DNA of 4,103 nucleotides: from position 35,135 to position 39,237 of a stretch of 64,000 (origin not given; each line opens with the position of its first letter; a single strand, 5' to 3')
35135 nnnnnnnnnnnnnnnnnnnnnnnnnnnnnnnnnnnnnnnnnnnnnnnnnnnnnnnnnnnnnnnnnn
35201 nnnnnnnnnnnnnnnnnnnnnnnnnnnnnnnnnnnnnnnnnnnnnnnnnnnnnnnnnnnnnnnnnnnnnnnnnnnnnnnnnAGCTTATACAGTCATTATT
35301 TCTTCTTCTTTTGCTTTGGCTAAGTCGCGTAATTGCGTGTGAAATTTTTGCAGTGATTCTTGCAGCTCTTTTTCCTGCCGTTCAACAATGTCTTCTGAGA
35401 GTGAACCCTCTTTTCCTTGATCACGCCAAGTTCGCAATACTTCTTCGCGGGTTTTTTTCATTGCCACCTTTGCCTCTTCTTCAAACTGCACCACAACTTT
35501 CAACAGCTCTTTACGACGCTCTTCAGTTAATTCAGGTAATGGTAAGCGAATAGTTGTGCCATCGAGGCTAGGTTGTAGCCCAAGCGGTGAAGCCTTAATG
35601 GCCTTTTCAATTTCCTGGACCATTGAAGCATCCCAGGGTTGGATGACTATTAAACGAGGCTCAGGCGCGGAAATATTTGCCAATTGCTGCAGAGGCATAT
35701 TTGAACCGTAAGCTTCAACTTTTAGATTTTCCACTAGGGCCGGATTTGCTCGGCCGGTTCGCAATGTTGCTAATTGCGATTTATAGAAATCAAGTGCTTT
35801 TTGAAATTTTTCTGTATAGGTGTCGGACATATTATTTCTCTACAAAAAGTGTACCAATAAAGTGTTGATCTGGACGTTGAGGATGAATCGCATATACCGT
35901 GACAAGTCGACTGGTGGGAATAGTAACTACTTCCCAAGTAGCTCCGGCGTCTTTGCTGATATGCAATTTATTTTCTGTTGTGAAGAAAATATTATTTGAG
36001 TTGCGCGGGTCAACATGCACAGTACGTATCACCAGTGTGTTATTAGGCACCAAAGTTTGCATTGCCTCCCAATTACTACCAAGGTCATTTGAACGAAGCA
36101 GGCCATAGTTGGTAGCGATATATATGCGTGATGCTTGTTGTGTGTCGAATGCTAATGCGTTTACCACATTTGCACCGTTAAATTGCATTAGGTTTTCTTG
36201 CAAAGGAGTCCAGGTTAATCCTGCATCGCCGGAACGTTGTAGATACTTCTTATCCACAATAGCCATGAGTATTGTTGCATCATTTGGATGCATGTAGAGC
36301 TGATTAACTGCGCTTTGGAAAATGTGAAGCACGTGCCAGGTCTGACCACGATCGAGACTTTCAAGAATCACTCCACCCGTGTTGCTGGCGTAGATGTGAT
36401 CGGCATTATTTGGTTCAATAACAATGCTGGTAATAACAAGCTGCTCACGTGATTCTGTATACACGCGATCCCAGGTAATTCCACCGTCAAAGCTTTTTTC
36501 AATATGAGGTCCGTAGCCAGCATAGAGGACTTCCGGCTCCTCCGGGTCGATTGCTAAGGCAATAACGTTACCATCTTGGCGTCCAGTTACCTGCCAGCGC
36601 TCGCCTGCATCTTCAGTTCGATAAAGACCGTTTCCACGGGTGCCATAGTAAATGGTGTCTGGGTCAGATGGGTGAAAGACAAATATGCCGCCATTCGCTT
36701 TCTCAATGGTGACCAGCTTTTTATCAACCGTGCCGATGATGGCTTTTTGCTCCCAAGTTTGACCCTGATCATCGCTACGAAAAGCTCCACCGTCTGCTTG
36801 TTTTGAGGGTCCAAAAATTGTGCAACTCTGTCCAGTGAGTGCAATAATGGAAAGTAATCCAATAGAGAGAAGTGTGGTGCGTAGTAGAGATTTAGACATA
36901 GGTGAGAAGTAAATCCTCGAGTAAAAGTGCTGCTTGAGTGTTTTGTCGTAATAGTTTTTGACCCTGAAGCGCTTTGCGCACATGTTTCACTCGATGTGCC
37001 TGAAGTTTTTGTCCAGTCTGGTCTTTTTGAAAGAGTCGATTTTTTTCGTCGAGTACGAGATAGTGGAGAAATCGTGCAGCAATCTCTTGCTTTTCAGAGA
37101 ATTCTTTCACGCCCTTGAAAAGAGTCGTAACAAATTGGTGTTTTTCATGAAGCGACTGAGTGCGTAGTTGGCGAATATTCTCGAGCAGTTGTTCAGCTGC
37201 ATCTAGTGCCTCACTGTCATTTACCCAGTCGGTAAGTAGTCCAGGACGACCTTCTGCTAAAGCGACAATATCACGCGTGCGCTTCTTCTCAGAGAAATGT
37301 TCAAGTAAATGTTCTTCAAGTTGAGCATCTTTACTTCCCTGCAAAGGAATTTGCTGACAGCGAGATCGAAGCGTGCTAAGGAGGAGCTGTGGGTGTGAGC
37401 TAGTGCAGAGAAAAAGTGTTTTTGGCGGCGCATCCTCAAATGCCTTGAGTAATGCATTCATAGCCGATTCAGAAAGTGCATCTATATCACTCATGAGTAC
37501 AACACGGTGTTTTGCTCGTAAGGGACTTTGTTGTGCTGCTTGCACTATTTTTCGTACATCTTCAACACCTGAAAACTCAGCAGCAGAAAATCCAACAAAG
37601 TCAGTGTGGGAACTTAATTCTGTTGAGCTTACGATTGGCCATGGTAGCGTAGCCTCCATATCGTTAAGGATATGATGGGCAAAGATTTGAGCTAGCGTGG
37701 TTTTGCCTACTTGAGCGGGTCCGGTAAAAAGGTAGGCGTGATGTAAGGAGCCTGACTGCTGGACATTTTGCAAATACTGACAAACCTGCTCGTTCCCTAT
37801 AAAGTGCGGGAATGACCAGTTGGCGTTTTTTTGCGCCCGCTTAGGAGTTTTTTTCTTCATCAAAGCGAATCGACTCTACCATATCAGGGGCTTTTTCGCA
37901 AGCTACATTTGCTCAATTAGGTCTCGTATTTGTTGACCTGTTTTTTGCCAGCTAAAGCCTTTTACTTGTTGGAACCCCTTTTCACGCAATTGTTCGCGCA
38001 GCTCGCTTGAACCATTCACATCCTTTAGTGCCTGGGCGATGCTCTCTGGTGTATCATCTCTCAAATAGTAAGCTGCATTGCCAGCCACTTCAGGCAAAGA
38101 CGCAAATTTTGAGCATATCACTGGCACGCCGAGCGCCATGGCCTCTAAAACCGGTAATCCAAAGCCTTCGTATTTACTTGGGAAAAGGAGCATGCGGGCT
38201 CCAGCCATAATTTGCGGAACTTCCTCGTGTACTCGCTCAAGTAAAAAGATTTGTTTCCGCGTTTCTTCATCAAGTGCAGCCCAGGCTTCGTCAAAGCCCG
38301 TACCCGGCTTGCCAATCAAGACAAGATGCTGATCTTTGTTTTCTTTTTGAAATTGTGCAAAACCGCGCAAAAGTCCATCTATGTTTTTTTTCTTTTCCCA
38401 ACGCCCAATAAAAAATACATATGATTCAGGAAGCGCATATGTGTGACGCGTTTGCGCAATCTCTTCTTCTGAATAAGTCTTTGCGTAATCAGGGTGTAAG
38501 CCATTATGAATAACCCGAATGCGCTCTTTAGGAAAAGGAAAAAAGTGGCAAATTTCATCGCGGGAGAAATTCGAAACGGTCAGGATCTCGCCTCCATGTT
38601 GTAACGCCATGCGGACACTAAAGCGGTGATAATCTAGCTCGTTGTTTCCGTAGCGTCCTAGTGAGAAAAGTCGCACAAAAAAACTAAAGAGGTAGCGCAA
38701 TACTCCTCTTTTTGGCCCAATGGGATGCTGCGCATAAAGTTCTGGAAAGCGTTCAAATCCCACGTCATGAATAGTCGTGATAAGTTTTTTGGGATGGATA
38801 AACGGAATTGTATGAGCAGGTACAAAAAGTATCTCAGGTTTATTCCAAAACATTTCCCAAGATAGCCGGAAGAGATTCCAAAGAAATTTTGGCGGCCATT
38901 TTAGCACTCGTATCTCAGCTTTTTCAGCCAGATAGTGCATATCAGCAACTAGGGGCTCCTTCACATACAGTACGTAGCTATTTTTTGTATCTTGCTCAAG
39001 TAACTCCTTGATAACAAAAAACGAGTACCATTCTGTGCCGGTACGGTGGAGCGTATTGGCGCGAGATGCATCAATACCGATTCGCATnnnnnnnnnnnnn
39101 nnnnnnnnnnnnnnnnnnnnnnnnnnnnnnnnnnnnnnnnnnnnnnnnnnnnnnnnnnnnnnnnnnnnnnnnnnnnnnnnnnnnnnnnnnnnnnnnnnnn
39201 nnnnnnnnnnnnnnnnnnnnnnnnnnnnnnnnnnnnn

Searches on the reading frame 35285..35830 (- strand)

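Call 88: search_protein_families(library=pfam, proteins=[window:35285-35830:-], max_evalue=0.001)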
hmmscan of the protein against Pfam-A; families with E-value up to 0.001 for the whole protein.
window:35285-35830:- (181 aa): 1 family
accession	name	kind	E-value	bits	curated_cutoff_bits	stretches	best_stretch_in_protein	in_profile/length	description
PF01765.24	RRF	-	1.4e-56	191.3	29.7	1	17-179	2-164/164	Ribosome recycling factor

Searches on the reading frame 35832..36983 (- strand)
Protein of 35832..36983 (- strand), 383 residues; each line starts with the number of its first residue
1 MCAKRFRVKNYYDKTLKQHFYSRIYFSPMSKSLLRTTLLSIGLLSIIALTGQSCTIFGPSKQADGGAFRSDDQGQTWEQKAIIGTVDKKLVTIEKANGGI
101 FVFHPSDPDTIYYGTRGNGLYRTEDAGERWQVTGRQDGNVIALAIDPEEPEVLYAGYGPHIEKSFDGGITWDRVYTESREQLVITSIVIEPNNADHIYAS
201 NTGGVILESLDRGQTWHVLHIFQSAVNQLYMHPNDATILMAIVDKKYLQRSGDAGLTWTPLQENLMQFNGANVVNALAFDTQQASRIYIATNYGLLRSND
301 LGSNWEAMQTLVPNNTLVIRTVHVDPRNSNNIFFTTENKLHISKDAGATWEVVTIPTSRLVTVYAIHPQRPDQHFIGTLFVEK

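Call 14: search_protein_families(library=ncbifam, proteins=[window:35832-36983:-])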
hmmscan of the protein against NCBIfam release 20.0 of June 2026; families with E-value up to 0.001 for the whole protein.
window:35832-36983:- (383 aa): 3 families
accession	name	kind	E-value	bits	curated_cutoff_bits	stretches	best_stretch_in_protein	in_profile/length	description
NF045728.1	glycosyl_F510_1955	equivalog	3.6e-40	137.8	175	3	206-375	74-235/246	F510_1955 family glycosylhydrolase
NF053688.1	BamI_Bacteroidota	equivalog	1.2e-07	31.4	370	0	166-286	192-311/452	BamI family beta-barrel-assembly machinery protein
NF010237.0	PRK13684.1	equivalog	3.7e-07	29.5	326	1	119-375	67-317/334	photosynthesis system II assembly factor Ycf48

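Call 25: search_protein_families(library=pfam, proteins=[window:35832-36983:-], max_evalue=0.00001)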
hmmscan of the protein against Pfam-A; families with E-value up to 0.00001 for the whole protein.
window:35832-36983:- (383 aa): 5 families
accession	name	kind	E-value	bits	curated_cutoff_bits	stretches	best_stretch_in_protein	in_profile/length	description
PF15902.12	Sortilin-Vps10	-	3.2e-28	99.1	33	2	163-271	5-122/446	Sortilin, neurotensin receptor 3,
PF02012.26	BNR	-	3.4e-15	54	27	0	68-78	1-11/12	BNR/Asp-box repeat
PF14870.12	PSII_BNR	-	5.4e-09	36.2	27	0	161-221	40-99/303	Photosynthesis system II assembly factor YCF48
PF13088.12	BNR_2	-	3.8e-08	33.5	31.4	0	247-312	187-255/277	BNR repeat-like domain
PF21471.3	Reelin_subrepeat-B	-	1e-06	28.9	27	0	202-225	57-81/127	Reelin subrepeat B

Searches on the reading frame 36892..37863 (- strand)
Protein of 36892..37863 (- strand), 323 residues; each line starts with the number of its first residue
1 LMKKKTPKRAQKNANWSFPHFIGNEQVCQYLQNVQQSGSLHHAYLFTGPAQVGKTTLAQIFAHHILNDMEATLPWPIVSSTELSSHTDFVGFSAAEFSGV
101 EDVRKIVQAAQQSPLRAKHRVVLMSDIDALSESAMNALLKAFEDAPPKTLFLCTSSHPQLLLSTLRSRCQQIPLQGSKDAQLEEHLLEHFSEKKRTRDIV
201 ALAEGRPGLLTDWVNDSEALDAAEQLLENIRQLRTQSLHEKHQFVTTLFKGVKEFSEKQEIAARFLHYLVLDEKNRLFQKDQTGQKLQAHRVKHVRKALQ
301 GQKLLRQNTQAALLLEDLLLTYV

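Call 88: search_protein_families(library=pfam, proteins=[window:36892-37863:-], max_evalue=0.001)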
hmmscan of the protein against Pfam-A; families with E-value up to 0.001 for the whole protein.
window:36892-37863:- (323 aa): 5 families
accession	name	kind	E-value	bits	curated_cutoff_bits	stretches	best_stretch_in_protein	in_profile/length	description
PF13177.12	DNA_pol3_delta2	-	1.2e-32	113.6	27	1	24-175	2-158/161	DNA polymerase III, delta subunit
PF00004.35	AAA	-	1.3e-12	48.7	21.2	1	45-172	2-126/131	ATPase family associated with various cellular activities (AAA)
PF13173.12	AAA_14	-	5.8e-05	23.5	27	1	42-169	3-111/129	AAA domain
PF13191.12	AAA_16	-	7.5e-05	23.7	32.6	0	25-141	10-123/167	AAA ATPase domain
PF05496.18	RuvB_N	-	0.00069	19.8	27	0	20-73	8-65/159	Holliday junction DNA helicase RuvB P-loop domain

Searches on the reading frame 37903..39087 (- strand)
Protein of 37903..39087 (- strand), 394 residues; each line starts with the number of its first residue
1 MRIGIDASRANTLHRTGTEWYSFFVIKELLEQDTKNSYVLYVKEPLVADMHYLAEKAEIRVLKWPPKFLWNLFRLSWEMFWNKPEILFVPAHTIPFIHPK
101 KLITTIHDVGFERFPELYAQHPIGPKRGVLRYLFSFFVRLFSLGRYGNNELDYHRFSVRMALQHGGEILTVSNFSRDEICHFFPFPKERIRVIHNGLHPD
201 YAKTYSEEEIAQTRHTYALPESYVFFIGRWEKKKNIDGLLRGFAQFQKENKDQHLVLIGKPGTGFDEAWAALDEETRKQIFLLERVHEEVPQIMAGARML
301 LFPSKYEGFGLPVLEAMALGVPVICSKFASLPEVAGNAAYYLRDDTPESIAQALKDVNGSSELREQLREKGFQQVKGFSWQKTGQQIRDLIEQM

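Call 4: search_protein_families(library=pfam, proteins=[window:37903-39087:-])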
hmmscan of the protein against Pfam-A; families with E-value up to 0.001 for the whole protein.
window:37903-39087:- (394 aa): 5 families
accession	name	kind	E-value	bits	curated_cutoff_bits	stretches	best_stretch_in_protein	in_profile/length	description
PF00534.26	Glycos_transf_1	-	5.7e-29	101.3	26.4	1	221-373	15-171/172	Glycosyl transferases group 1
PF13692.12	Glyco_trans_1_4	-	2e-24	86.9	27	1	223-356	3-138/142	Glycosyl transferases group 1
PF20706.3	GT4-conflict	-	3.6e-11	43.1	26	1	221-327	197-312/385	Family 4 Glycosyltransferase in conflict systems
PF13439.12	Glyco_transf_4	-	1.8e-08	35.1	28.5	1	60-200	49-169/170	Glycosyltransferase Family 4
PF13524.12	Glyco_trans_1_2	-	6.8e-07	29.8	25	1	248-387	10-142/144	Glycosyl transferase-like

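Call 14: search_protein_families(library=ncbifam, proteins=[window:37903-39087:-])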
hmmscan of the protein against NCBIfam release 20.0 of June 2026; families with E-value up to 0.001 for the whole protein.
window:37903-39087:- (394 aa): 36 families (the best 25 are shown)
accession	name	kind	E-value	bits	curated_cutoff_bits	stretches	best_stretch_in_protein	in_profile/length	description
TIGR04047.1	MSMEG_0565_glyc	hypoth_equivalog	2.9e-22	79.3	259.85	1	161-385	135-365/373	MSMEG_0565 family glycosyltransferase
TIGR02149.1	glgA_Coryne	subfamily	1.2e-21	77.3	302.4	1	159-391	139-387/391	glycogen synthase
TIGR03999.1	thiol_BshA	equivalog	3.6e-21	75.5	273.7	1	158-387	138-366/375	N-acetyl-alpha-D-glucosaminyl L-malate synthase BshA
TIGR03449.1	mycothiol_MshA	equivalog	1.3e-16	60.6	462.5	1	177-391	177-400/406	D-inositol-3-phosphate glycosyltransferase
TIGR03088.1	stp2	hypoth_equivalog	2e-16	60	409.05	1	186-393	158-372/374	TIGR03088 family PEP-CTERM/XrtA system glycosyltransferase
TIGR04157.1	glyco_rSAM_CFB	subfamily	2.3e-16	59.8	400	1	160-335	165-339/406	TIGR04157 family glycosyltransferase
NF053787.1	GlcN_PG_synth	equivalog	5e-15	55.2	480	1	221-387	195-352/361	N-acetylglucosaminyl phosphatidylglycerol synthase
NF047684.1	TeichurnBiosyTuaC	equivalog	3e-14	52.8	550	1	207-382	203-377/391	teichuronic acid biosynthesis protein TuaC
NF050063.1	ProtGlycPglJ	equivalog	3e-13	49.7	500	1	155-385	135-357/363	N-acetylgalactosamine-N,N'-diacetylbacillosaminyl-diphospho-undecaprenol 4-alpha-N-acetylgalactosaminyltransferase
NF038295.1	EPS_HpsP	equivalog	5.5e-13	48.7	550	1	192-390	180-383/388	hormogonium polysaccharide biosynthesis glycosyltransferase HpsP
NF041876.1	EPS_EpsE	equivalog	1.4e-12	47.6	400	1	223-376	216-377/389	exopolysaccharide biosynthesis GT4 family glycosyltransferase EpsE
NF041010.1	glycosy_Agl16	equivalog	5.5e-12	45.2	575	1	164-392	133-349/352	glycosylation protein Agl16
TIGR02095.1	glgA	subfamily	6.1e-12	44.9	328.45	1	223-386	296-469/477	glycogen/starch synthase, ADP-glucose type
NF038298.1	EPS_HpsO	equivalog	4.4e-10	38.9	575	1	222-375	202-367/388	hormogonium polysaccharide biosynthesis glycosyltransferase HpsO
TIGR04063.1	stp3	hypoth_equivalog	5.3e-10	38.7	442.05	1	161-386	154-387/397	TIGR04063 family PEP-CTERM/XrtA system glycosyltransferase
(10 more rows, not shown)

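Call 44: search_solved_structures(query=window:37903-39087:-, max_evalue=0.00001)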
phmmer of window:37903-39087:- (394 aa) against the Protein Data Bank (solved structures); distinct sequences matched with E-value up to 0.00001: 45.
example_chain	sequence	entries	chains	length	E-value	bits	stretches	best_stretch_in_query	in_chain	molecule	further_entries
3c4q_A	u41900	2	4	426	4.6e-13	52.2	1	164-390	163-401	Predicted glycosyltransferases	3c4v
3c48_A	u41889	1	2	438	4.9e-13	52.1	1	164-390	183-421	Predicted glycosyltransferases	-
3l01_A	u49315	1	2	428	1.4e-12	50.7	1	187-386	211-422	GlgA glycogen synthase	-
3fro_A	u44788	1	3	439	1.4e-12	50.6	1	188-386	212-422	GlgA glycogen synthase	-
2bis_A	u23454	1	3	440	1.4e-12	50.6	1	188-386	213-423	GLGA GLYCOGEN SYNTHASE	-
2jjm_A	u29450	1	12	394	5e-12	48.8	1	159-376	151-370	GLYCOSYL TRANSFERASE, GROUP 1 FAMILY PROTEIN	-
3mbo_A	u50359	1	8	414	5.8e-12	48.6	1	159-376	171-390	Glycosyltransferase, group 1 family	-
7qsg_A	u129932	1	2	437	6.3e-12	48.5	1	167-387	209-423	D-inositol 3-phosphate glycosyltransferase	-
6tvp_A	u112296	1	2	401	1.4e-10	44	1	158-389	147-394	Alpha-maltose-1-phosphate synthase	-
2bfw_A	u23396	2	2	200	3.4e-10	42.8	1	215-357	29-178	GLGA GLYCOGEN SYNTHASE | PGS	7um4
9m88_C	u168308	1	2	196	3.9e-10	42.6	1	216-357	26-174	Glycogen synthase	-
6lfl_A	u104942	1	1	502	3.9e-10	42.6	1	217-383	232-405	C-X-C chemokine receptor type 2,GlgA glycogen synthase,C-X-C chemokine receptor type 2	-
6me2_A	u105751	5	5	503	6.1e-10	41.9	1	217-380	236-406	chimera protein of Melatonin receptor type 1A and GlgA glycogen synthase | Fusion protein of Melatonin receptor type 1A and GlgA glycogen synthase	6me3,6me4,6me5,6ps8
6fj3_A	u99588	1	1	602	6.3e-10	41.9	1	217-390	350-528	Parathyroid hormone/parathyroid hormone-related peptide receptor,Parathyroid hormone/parat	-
6kp6_A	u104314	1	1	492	1.2e-09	41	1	214-375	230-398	Muscarinic acetylcholine receptor M4,GlgA glycogen synthase,Muscarinic acetylcholine recep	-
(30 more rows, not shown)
